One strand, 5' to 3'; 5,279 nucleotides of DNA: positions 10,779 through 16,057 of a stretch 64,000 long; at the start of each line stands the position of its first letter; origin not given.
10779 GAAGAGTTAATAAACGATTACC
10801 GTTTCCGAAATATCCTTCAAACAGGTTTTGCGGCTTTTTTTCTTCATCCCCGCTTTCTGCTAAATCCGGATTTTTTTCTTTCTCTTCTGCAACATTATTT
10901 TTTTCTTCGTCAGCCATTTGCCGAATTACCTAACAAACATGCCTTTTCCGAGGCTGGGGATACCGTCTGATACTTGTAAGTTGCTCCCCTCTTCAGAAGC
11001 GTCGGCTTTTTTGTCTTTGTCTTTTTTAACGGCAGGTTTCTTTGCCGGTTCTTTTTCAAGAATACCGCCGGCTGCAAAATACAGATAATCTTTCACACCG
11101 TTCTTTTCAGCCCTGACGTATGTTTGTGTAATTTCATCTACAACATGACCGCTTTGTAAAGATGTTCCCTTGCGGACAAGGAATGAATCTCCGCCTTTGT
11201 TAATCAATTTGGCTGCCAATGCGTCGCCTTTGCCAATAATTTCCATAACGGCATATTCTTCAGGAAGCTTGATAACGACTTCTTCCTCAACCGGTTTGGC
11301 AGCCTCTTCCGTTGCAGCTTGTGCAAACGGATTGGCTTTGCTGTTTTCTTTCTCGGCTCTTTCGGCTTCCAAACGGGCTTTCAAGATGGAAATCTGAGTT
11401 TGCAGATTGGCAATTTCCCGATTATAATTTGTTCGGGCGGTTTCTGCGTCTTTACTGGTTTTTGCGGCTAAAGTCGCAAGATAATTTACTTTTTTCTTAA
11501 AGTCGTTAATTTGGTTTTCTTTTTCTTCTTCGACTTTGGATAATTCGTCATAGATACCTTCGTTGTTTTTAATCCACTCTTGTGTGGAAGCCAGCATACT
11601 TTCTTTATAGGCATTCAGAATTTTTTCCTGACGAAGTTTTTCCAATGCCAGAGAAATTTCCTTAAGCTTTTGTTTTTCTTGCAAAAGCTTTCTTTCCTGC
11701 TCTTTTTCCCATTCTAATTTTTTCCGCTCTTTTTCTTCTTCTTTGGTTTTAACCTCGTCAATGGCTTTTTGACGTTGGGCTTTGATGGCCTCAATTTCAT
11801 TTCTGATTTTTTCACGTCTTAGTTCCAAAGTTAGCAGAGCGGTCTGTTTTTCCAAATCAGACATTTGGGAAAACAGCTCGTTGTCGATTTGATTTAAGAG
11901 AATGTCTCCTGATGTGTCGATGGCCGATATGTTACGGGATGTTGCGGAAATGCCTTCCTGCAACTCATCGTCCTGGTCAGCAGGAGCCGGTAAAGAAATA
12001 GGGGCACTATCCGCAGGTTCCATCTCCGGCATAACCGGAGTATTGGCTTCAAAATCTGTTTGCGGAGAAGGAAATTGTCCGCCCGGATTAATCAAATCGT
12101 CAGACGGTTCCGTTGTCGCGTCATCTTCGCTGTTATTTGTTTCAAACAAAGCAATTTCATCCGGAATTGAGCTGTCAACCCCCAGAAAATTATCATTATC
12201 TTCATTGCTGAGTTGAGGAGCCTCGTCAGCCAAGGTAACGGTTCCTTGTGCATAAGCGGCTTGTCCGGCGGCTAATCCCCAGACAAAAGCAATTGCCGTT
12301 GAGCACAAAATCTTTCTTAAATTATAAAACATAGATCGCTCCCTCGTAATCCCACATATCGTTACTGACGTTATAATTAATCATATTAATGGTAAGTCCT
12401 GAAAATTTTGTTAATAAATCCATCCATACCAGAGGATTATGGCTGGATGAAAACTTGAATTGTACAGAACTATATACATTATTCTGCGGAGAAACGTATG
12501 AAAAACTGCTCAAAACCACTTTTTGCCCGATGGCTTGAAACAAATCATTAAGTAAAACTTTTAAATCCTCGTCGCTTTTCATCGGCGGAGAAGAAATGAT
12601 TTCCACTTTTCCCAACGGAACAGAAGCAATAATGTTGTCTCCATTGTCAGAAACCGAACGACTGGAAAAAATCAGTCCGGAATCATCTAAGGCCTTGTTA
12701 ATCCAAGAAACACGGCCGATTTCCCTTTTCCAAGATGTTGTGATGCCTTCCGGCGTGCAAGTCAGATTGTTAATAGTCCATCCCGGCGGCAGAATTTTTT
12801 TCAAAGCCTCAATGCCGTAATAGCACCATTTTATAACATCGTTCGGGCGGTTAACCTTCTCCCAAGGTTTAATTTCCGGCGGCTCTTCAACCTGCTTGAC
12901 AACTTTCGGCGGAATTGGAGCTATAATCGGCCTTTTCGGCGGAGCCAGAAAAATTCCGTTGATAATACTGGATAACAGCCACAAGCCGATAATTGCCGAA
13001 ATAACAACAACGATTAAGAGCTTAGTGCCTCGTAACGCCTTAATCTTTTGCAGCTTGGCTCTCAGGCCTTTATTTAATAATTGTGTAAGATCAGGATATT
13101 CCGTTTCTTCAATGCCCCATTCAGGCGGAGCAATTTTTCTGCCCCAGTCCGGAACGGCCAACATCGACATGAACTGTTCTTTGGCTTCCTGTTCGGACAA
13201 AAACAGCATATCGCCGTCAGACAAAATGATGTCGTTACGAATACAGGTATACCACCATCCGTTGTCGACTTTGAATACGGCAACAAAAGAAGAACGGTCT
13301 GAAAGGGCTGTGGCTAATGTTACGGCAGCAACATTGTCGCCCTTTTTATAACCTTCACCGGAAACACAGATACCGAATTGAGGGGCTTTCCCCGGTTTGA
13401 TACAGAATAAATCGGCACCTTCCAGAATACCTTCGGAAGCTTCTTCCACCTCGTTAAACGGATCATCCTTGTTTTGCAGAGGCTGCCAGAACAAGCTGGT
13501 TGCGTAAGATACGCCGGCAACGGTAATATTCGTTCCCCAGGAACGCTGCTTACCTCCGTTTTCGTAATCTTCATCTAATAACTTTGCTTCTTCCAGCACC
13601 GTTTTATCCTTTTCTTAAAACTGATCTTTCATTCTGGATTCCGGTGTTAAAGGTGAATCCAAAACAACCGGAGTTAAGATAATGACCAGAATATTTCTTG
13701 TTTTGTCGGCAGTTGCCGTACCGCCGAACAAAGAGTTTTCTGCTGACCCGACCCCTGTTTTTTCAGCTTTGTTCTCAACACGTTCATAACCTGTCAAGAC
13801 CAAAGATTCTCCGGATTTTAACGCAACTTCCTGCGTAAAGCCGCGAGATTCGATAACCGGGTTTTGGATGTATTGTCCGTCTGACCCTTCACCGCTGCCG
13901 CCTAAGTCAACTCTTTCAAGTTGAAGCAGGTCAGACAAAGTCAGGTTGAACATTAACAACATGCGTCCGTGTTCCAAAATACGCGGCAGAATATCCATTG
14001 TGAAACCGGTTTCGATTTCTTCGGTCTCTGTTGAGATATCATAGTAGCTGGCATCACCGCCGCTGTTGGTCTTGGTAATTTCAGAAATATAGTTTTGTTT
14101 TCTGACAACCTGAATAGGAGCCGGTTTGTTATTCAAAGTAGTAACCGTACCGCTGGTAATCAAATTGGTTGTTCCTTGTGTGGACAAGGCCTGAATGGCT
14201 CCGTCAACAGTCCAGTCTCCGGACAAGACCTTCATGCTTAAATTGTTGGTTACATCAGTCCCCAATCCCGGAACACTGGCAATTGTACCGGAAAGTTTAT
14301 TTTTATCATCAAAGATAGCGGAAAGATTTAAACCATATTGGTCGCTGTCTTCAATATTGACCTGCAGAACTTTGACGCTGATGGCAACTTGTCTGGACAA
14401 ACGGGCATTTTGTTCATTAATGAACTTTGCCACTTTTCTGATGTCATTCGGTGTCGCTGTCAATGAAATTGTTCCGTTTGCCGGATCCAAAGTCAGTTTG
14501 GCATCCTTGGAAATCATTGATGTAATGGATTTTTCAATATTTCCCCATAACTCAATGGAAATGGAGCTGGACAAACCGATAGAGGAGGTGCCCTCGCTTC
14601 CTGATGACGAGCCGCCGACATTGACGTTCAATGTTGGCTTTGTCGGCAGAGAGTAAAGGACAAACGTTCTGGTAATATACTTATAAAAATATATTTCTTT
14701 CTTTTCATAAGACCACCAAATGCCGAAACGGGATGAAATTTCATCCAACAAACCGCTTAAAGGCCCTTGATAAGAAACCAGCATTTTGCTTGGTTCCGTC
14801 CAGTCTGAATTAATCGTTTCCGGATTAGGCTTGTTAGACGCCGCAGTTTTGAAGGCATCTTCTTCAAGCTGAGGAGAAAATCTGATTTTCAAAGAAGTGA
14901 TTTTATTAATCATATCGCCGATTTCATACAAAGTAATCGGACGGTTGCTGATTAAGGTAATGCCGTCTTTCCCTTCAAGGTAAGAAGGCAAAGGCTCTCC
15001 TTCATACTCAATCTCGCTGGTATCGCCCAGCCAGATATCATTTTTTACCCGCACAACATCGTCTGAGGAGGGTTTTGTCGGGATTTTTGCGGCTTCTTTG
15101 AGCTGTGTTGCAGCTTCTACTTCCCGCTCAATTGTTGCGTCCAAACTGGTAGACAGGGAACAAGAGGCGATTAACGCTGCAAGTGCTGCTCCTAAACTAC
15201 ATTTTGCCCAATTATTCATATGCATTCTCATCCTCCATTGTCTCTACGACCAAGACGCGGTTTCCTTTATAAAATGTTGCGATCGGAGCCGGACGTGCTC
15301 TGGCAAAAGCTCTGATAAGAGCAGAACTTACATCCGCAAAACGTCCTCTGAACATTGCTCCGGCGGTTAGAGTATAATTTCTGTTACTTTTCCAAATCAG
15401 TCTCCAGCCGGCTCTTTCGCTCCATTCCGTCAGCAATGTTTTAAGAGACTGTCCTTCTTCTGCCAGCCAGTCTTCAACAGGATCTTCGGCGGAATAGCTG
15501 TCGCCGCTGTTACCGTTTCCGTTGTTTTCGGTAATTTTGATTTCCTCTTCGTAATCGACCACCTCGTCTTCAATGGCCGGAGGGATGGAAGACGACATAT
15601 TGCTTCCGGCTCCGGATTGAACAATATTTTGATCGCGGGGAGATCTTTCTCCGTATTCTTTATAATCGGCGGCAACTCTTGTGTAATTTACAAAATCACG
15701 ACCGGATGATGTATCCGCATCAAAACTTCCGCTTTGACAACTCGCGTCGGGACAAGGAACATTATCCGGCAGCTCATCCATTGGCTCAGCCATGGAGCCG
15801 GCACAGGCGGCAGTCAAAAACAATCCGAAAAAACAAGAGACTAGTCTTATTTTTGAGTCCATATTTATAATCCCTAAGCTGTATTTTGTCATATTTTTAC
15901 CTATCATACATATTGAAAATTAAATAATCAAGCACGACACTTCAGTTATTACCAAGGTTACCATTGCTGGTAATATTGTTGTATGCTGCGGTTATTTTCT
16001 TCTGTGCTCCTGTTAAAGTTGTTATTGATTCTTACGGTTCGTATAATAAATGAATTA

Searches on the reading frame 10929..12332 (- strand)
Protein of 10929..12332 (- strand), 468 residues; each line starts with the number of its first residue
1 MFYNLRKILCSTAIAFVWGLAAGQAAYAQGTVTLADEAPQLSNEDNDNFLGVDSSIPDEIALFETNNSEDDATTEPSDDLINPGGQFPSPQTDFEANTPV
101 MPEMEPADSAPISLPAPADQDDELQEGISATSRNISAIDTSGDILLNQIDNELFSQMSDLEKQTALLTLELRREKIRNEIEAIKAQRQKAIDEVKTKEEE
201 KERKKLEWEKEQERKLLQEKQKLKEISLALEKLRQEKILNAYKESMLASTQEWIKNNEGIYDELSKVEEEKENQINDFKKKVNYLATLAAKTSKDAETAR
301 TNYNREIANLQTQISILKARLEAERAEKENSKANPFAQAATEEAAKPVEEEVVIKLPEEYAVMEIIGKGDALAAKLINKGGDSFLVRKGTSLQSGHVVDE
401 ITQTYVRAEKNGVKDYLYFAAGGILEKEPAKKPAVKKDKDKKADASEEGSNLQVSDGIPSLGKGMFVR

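Call 8: search_protein_families(library=pfam, proteins=[window:10929-12332:-], max_evalue=0.01)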
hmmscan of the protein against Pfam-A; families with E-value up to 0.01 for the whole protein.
window:10929-12332:- (468 aa): 0 families

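Call 43: search_protein_families(library=ncbifam, proteins=[window:10929-12332:-], max_evalue=0.01)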
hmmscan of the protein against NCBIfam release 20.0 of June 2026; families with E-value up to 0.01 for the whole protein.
window:10929-12332:- (468 aa): 3 families
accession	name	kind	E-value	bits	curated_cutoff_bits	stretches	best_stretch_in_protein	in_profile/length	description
TIGR03021.1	pilP_fam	equivalog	2.6e-09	38.1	34.65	1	305-406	5-116/119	type IV pilus biogenesis protein PilP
NF045780.1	TrlF_fam_ATP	equivalog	0.0019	17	350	1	125-339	432-642/944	TrlF family AAA-like ATPase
NF038345.1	wall_hydro_RipC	exception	0.0037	16.7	425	1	274-360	150-236/362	peptidoglycan hydrolase RipC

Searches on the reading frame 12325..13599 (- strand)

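Call 8: search_protein_families(library=pfam, proteins=[window:12325-13599:-], max_evalue=0.01)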
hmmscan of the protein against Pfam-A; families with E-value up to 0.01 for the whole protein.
window:12325-13599:- (425 aa): 1 family
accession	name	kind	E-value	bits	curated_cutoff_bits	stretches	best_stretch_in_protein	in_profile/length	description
PF06864.17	PAP_PilO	-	6.5e-10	38.9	26.7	1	35-424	4-419/419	Pilin accessory protein (PilO)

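Call 43: search_protein_families(library=ncbifam, proteins=[window:12325-13599:-], max_evalue=0.01)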
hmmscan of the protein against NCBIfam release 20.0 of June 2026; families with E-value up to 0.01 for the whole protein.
window:12325-13599:- (425 aa): 0 families

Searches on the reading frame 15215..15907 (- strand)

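Call 8: search_protein_families(library=pfam, proteins=[window:15215-15907:-], max_evalue=0.01)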
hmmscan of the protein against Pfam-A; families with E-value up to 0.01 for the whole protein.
window:15215-15907:- (231 aa): 1 family
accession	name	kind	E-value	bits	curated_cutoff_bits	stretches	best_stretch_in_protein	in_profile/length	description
PF10671.14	TcpQ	-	1.1e-16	61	27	1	146-222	2-78/80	Toxin co-regulated pilus biosynthesis protein Q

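Call 43: search_protein_families(library=ncbifam, proteins=[window:15215-15907:-], max_evalue=0.01)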
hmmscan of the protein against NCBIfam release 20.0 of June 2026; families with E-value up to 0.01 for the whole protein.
window:15215-15907:- (231 aa): 0 families
